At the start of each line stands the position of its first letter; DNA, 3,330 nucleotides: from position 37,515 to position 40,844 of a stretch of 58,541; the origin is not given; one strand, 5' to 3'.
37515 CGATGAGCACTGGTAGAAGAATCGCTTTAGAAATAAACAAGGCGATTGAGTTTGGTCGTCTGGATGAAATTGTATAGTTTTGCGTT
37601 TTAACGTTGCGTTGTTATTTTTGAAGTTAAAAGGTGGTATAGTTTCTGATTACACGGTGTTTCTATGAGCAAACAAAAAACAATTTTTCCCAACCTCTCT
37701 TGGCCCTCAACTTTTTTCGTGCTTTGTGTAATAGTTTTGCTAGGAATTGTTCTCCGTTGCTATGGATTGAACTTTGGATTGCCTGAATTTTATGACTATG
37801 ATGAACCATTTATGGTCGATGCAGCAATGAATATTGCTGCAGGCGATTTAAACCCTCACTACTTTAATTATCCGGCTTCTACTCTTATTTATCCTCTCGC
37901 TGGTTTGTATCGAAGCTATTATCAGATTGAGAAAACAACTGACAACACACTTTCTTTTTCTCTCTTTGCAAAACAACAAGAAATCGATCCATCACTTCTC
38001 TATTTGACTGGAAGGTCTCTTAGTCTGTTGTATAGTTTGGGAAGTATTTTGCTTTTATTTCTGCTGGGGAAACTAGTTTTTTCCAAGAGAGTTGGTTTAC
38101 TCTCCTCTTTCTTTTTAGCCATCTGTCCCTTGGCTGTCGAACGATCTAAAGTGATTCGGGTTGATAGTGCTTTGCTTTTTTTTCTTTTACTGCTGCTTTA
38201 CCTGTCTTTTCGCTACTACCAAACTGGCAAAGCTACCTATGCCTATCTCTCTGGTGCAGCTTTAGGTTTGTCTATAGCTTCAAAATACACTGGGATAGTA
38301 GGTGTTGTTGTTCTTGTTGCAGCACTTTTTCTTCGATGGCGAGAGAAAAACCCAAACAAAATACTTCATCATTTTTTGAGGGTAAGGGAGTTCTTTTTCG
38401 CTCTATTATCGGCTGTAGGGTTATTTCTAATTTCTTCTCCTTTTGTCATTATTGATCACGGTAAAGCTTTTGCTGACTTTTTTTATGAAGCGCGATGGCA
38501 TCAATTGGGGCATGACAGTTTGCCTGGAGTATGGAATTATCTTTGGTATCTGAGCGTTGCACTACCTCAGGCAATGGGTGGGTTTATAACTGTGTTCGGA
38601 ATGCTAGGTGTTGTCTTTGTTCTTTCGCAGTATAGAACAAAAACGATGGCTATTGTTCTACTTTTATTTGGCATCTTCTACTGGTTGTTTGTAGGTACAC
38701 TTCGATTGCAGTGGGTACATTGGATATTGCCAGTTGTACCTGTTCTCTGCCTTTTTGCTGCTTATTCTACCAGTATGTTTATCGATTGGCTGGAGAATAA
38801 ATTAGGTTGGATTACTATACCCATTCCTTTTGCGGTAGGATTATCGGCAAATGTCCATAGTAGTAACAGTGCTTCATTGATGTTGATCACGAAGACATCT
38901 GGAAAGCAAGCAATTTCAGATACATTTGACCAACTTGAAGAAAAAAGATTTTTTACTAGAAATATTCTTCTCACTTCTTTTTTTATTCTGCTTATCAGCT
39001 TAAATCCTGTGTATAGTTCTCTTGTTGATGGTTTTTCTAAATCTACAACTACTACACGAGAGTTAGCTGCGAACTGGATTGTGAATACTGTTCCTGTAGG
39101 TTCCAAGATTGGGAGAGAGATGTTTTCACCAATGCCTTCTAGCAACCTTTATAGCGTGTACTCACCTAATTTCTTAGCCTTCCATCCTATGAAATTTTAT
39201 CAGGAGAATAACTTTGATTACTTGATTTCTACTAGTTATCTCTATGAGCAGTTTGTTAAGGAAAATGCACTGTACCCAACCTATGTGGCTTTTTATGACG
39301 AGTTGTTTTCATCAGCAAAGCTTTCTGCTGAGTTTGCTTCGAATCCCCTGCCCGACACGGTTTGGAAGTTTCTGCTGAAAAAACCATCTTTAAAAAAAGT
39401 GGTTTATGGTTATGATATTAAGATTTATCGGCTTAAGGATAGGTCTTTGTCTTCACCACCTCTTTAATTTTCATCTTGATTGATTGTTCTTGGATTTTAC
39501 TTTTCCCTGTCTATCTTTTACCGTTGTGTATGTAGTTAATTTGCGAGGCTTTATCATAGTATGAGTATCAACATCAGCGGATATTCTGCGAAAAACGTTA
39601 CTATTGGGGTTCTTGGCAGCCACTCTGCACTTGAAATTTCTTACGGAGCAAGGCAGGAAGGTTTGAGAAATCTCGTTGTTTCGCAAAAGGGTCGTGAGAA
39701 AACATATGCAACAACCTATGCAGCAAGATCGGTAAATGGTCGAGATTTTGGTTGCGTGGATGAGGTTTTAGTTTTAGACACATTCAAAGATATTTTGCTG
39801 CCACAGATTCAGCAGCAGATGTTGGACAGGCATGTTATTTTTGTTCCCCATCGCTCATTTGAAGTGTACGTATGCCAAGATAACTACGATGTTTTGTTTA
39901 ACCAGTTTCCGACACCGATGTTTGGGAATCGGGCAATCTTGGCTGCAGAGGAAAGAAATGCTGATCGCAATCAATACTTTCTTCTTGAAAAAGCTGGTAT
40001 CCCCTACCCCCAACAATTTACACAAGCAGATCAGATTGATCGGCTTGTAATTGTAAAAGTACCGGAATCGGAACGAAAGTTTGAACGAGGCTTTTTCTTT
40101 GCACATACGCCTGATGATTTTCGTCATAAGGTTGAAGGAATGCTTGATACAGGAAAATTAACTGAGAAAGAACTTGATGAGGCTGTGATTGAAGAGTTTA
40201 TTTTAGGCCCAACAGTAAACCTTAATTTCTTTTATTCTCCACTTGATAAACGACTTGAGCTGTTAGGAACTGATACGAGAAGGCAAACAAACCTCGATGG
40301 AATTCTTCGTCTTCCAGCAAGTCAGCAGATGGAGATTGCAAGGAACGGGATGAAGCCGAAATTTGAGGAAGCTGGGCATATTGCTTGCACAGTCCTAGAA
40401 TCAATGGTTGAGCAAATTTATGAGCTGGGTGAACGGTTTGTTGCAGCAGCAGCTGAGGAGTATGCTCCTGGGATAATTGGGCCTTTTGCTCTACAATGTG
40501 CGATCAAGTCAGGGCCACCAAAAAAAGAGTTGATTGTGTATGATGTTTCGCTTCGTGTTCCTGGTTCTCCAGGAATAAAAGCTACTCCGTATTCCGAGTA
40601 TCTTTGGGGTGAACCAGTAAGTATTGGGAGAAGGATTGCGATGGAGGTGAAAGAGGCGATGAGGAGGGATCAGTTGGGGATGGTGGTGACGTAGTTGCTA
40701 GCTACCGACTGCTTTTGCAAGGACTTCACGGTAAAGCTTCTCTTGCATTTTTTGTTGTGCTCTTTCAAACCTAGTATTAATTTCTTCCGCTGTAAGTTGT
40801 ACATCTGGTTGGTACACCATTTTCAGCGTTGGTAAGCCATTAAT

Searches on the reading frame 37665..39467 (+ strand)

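Call 32: search_protein_families(library=ncbifam, proteins=[window:37665-39467:+], max_evalue=1e-10)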
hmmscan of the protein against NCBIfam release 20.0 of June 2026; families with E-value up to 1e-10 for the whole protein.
window:37665-39467:+ (600 aa): 0 families

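Call 66: search_protein_families(library=pfam, proteins=[window:37665-39467:+], max_evalue=0.0001)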
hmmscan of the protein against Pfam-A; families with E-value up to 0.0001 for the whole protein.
window:37665-39467:+ (600 aa): 2 families
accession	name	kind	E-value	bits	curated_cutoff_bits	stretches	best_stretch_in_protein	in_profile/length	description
PF13231.12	PMT_2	-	2.2e-14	54.4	26.1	1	117-236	25-145/160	Dolichyl-phosphate-mannose-protein mannosyltransferase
PF02366.24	PMT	-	2.7e-10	40.7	22.7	1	121-252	91-232/245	Dolichyl-phosphate-mannose-protein mannosyltransferase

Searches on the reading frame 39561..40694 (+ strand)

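Call 66: search_protein_families(library=pfam, proteins=[window:39561-40694:+], max_evalue=0.0001)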
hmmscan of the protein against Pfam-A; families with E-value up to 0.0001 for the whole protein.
window:39561-40694:+ (377 aa): 2 families
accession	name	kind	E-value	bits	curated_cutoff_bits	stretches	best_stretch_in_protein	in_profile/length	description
PF06973.17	DUF1297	-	2.9e-63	213.3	23.8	1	186-377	1-188/188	Domain of unknown function (DUF1297)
PF06849.18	DUF1246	-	1.8e-35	122.1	25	1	15-153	1-122/122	Protein of unknown function (DUF1246)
